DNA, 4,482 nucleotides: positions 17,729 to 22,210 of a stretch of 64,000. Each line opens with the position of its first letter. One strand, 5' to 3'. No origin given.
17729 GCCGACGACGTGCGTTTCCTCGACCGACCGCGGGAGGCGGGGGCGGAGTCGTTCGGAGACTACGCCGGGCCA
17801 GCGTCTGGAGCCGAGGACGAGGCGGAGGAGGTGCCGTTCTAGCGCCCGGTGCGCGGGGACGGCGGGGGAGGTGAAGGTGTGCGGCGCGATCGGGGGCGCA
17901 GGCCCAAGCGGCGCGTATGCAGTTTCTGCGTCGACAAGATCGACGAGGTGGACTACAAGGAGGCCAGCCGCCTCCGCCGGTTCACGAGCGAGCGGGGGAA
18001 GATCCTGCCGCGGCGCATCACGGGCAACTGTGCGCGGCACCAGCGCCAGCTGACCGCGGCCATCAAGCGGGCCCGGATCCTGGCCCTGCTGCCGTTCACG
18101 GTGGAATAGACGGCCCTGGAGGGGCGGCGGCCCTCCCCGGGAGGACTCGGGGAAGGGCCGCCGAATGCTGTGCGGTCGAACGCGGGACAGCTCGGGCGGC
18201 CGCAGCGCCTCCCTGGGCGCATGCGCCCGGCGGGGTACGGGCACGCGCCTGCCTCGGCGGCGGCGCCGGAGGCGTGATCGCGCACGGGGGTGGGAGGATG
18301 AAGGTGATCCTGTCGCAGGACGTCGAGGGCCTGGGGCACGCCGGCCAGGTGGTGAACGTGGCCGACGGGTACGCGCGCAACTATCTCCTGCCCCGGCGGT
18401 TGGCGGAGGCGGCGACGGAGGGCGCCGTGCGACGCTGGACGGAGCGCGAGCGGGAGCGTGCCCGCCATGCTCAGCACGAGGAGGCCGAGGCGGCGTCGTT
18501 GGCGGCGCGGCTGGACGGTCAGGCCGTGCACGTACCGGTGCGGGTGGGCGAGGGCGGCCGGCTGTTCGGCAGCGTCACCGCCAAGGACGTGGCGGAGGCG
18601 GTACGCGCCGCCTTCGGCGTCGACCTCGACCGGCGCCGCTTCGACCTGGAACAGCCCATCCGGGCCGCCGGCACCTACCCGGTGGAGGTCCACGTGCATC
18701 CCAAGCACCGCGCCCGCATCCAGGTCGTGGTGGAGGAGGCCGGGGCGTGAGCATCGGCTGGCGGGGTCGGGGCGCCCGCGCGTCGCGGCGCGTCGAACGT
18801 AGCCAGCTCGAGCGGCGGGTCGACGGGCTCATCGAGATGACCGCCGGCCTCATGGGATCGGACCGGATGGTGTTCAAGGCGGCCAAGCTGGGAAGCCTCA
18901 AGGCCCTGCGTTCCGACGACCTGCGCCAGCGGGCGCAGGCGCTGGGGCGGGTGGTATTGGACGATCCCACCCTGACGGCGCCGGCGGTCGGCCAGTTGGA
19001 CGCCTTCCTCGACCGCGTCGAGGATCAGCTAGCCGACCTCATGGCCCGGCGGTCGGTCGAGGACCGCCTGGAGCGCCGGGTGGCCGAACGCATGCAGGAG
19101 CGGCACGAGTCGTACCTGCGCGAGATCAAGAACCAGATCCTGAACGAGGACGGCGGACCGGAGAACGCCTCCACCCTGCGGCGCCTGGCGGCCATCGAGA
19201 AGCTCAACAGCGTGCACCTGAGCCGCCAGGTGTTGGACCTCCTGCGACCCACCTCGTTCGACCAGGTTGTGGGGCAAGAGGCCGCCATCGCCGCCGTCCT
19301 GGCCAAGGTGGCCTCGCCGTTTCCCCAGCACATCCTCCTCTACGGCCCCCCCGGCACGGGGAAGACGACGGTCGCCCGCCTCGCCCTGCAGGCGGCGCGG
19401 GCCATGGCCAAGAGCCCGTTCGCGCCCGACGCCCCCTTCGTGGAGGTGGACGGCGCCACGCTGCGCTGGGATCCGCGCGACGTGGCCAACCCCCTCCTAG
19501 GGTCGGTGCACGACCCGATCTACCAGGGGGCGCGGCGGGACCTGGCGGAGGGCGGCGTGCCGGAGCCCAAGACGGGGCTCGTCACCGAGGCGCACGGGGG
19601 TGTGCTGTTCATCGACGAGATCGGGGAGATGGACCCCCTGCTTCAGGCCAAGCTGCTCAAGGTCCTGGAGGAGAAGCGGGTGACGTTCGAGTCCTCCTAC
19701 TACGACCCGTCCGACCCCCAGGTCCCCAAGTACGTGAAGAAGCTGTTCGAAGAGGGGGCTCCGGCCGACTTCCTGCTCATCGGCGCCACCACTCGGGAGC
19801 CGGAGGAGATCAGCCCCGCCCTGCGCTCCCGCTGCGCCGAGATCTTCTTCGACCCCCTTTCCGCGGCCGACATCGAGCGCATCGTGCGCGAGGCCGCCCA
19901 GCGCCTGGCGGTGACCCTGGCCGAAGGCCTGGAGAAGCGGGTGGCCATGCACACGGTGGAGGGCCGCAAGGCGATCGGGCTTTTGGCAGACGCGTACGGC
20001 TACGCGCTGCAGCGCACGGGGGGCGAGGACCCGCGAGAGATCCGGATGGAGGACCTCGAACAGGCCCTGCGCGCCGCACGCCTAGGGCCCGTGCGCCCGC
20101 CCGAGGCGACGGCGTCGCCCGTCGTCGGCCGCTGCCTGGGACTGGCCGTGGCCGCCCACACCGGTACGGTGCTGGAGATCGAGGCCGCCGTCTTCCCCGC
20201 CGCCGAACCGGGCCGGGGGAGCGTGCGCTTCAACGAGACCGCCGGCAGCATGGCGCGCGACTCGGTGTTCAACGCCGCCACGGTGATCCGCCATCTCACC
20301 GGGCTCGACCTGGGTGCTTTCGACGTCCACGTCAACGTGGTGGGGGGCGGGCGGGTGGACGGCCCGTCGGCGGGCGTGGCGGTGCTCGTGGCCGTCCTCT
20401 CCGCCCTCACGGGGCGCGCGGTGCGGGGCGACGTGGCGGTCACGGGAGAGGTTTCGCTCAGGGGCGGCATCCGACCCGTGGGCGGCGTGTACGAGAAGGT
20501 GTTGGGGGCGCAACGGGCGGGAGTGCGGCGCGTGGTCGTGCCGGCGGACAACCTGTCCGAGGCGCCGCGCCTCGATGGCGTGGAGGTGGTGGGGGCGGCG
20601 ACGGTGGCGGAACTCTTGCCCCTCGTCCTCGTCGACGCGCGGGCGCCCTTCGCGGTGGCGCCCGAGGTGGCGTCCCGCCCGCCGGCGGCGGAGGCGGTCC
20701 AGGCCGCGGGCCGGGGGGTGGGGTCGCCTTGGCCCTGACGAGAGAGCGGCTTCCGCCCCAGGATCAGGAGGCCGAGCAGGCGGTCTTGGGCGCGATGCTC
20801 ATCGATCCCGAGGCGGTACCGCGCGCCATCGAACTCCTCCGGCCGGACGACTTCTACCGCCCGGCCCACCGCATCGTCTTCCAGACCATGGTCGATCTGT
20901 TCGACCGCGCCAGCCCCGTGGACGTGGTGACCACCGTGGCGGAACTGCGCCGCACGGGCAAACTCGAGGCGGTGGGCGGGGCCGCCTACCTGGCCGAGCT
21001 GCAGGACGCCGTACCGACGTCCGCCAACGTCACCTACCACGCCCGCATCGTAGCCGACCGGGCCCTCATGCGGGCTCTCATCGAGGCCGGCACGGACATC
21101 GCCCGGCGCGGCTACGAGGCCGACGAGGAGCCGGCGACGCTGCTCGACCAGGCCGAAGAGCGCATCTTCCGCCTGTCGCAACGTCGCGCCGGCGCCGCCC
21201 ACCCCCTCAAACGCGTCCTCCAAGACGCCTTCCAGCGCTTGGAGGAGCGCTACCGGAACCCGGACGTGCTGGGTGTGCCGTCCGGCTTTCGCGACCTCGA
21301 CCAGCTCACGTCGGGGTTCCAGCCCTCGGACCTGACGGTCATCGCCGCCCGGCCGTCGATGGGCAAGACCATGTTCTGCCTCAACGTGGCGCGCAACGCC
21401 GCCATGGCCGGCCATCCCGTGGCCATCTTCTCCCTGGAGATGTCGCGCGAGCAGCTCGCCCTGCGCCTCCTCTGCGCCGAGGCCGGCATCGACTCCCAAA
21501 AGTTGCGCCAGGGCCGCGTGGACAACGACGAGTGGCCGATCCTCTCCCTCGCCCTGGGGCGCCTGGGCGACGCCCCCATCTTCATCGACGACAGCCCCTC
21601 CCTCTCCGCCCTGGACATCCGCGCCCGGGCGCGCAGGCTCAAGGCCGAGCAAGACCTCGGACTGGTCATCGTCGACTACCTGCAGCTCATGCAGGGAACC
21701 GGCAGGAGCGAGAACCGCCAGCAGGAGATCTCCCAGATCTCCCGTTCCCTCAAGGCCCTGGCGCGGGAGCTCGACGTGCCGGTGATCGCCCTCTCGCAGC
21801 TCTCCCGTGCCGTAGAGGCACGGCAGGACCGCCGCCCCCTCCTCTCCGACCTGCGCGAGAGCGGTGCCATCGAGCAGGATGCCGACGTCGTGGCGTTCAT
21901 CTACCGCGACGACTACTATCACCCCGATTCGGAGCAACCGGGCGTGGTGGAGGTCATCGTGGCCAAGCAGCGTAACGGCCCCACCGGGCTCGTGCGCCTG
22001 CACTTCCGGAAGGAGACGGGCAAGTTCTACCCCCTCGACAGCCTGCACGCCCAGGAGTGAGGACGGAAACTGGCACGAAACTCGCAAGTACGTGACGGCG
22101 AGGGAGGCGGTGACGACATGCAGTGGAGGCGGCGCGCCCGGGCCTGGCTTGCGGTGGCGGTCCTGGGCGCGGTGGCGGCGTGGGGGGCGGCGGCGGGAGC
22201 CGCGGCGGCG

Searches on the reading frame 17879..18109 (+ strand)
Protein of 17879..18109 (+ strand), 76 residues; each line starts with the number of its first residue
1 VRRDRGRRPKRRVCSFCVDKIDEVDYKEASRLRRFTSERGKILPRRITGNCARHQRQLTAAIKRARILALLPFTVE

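Call 73: list_cluster_members(proteins=[window:17879-18109:+, window:17441-17842:+, window:16996-17391:+, window:18298-18750:+, window:20729-22060:+, window:4606-5991:-, window:40340-41167:-, window:31744-33234:-, window:33249-34478:-, window:34540-35865:-])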
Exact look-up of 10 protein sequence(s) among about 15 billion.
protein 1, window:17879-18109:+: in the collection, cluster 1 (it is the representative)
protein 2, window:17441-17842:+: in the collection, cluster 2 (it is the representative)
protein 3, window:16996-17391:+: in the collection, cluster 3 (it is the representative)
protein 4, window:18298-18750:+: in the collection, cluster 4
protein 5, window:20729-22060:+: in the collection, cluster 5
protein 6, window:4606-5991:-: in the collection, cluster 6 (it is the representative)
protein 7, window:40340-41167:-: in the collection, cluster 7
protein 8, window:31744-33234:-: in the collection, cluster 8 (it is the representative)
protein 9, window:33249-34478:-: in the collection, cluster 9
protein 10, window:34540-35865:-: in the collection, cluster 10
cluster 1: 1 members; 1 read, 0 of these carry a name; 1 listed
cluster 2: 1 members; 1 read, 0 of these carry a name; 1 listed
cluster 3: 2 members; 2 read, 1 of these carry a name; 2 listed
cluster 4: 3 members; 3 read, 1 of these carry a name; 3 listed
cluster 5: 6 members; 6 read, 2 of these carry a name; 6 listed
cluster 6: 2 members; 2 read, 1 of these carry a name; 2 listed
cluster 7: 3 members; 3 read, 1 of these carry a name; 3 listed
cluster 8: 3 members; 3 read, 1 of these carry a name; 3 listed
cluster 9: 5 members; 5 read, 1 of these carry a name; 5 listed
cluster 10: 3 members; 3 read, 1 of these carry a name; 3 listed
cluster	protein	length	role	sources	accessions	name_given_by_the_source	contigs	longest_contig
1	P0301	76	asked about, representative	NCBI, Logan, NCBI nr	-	-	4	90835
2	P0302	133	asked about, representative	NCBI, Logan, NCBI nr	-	-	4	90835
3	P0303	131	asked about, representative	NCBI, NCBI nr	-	-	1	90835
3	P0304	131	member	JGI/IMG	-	small subunit ribosomal protein S6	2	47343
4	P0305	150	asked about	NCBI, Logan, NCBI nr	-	-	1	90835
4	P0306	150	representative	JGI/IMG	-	large subunit ribosomal protein L9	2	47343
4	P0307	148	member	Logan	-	-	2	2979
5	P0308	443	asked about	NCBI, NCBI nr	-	-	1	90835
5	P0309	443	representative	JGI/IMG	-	replicative DNA helicase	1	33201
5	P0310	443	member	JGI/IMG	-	replicative DNA helicase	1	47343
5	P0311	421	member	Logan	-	-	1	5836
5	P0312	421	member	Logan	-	-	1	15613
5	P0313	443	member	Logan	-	-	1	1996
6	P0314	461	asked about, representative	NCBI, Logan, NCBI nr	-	-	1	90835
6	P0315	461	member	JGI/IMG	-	chromosomal replication initiator protein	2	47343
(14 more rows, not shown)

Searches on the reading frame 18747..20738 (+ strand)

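Call 32: search_protein_families(library=ncbifam, proteins=[window:18747-20738:+], max_evalue=0.00001)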
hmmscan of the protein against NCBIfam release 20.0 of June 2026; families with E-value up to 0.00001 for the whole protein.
window:18747-20738:+ (663 aa): 42 families (the best 25 are shown)
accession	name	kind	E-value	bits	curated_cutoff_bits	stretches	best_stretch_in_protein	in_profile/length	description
TIGR02903.1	spore_lon_C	equivalog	4.2e-267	887.6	678.8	1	21-627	2-614/615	Lon family ATP-dependent protease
TIGR02902.1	spore_lonB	equivalog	1.3e-146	489.4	723.3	1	145-627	38-530/531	ATP-dependent protease LonB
TIGR00764.1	lon_rel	equivalog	5.5e-47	160.7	516.6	2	458-631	417-596/608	ATP-dependent protease LonB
TIGR00763.1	lon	equivalog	3.5e-29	101.8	608.05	1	427-605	588-767/795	endopeptidase La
NF008053.0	PRK10787.1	equivalog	2.6e-25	88.6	891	1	454-604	589-742/784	endopeptidase La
NF038308.1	RNA_repair_RtcR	equivalog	5.5e-20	71.7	650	1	185-312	196-307/530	RNA repair transcriptional activator RtcR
TIGR00416.1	sms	equivalog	8.3e-18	64.3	403.05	1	510-623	341-453/454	DNA repair protein RadA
TIGR00368.1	TIGR00368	hypoth_equivalog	2.6e-16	59.3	362.4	2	168-314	188-326/499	YifB family Mg chelatase-like AAA ATPase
NF000868.0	PRK00080.1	equivalog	9.3e-14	51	282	1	163-216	16-74/330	Holliday junction branch migration DNA helicase RuvB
NF011953.0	PRK15424.1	equivalog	3.9e-13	48.8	703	1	166-313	213-352/538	propionate catabolism operon regulatory protein PrpR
TIGR02329.1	propionate_PrpR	equivalog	6e-13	48.3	499.2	1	169-313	209-337/526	propionate catabolism operon regulatory protein PrpR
TIGR01817.1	nifA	equivalog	1.4e-12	47.1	528.85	1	167-311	191-318/534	nif-specific transcriptional activator NifA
TIGR00635.1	ruvB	equivalog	3.2e-12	46.1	299.05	0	283-403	81-191/305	Holliday junction branch migration DNA helicase RuvB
NF051870.1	NAssimRespRegNtrX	equivalog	1.1e-11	44.3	600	1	157-312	123-258/452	nitrogen assimilation response regulator NtrX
NF009067.0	PRK12402.1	equivalog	1.9e-11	43.5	317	1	167-212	10-55/340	replication factor C small subunit 2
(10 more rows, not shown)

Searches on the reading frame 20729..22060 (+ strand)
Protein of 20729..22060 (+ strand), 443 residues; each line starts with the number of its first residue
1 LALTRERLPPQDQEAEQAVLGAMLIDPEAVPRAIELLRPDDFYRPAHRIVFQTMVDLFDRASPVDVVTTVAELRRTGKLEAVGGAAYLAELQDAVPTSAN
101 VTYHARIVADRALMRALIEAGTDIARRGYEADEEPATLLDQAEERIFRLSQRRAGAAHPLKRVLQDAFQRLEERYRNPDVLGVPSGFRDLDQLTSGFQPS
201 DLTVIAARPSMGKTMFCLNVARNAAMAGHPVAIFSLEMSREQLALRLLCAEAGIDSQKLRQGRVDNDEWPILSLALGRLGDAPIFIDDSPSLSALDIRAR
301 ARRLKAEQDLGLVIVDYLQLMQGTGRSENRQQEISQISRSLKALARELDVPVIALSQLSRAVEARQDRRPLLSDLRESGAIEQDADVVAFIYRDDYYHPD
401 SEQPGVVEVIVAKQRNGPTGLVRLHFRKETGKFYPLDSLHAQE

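Call 26: find_related_loci(query=window:20729-22060:+, collection=genome_contigs, flank=10000)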
Query window:20729-22060:+ (443 aa) in genome_contigs; peptide patterns used: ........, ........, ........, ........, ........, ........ (x = any residue, [..] = any of these).
600 stretches matched a pattern (row limit reached: there are more); 597 encode a relative of the query (tblastn E <= 1e-3); the best 80 are kept; 80 distinct loci.
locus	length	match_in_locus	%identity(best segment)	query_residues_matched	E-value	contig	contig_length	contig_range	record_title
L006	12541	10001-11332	61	1-441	4e-178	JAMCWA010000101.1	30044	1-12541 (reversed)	MAG: Bacillota bacterium isolate FK_Sedi_B_Bin.70 NODE_4661_length_30044_cov_5.95605, whole genome shotgun sequence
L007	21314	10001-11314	57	6-442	5e-165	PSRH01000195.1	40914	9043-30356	MAG: Candidatus Melainabacteria bacterium isolate Amazon FNV 2010 23 1 1 contig_75_6490491_length_40914_multi_14_in_2_ou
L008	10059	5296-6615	56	6-440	4e-161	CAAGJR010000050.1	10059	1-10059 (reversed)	MAG TPA_asm: uncultured Acidaminococcus sp., isolate HGM14003, WGS project CAAGJR010000000 data, contig: SRS476292_11_k1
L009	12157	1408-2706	56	7-436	4e-161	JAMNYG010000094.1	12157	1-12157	MAG: Bacillota bacterium isolate Bin_20 Bin_20_scaffold_5594, whole genome shotgun sequence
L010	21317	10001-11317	57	7-443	3e-160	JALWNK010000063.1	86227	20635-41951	MAG: Deltaproteobacteria bacterium isolate M17_metabat2_scaf2bin.252 M17_NODE_70_length_86227_cov_9.213229, whole genome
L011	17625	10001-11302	54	6-433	1e-159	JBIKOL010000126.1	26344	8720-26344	MAG: Candidatus Obscuribacteraceae bacterium isolate ME2014-11-02_3300042937_group5_bin83 Rohwer_bin1404_scaffold_761_c1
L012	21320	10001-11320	55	6-433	1e-157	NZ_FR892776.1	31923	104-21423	Phascolarctobacterium succinatutens CAG:287, whole genome shotgun sequence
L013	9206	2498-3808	54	7-440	3e-157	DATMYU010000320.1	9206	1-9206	MAG TPA_asm: Desulfosporosinus sp. isolate SMAG_U13156 k141_128403, whole genome shotgun sequence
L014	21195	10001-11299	54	7-436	1e-156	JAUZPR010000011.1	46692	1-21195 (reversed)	MAG: Bacillota bacterium isolate bin149(14d) MHFJPFEE_11, whole genome shotgun sequence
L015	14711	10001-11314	54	6-440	3e-153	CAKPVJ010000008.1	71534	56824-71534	MAG: uncultured Megasphaera sp. isolate REFINED_METABAT215_TOP10_CONTIGS_1500_ASSEMBLY_K77_MERGED__Hadza_MoBio_hadza-E-H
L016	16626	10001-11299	56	6-434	2e-153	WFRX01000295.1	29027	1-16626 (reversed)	MAG: bacterium isolate S015_6 k151_512240, whole genome shotgun sequence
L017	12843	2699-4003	55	7-439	3e-153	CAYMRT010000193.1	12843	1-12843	MAG TPA_asm: uncultured Desulfobacterales bacterium isolate binchicken_co219_51 genome assembly, contig: k141_350392, wh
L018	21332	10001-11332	51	6-436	9e-153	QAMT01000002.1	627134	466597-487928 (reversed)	MAG: Phascolarctobacterium sp. isolate CIM:MAG 843_2 contig_167054, whole genome shotgun sequence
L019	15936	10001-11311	55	7-440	9e-153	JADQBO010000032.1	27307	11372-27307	MAG: Desulfosporosinus sp. isolate Soudan_1 NODE_653_length_27307_cov_6.072398, whole genome shotgun sequence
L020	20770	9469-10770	54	3-433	4e-152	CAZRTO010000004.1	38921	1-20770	MAG TPA_asm: uncultured bacterium isolate binchicken_co27_245 genome assembly, contig: NODE_1794_length_38921_cov_6.9811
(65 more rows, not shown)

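Call 60: search_protein_families(library=pfam, proteins=[window:20729-22060:+], max_evalue=0.00001)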
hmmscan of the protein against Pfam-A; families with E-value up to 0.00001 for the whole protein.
window:20729-22060:+ (443 aa): 4 families
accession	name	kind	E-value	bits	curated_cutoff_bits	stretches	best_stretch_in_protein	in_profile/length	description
PF03796.21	DnaB_C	-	1e-110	369.5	27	1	182-433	1-253/255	DnaB-like helicase C terminal domain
PF00772.26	DnaB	-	1.3e-36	125.2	23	1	9-110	2-103/103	DnaB-like helicase N terminal domain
PF13481.12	AAA_25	-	1.7e-16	60.8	27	1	183-358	15-190/195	AAA domain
PF06745.19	ATPase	-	8.2e-06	25.8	26.6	0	183-261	1-79/231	KaiC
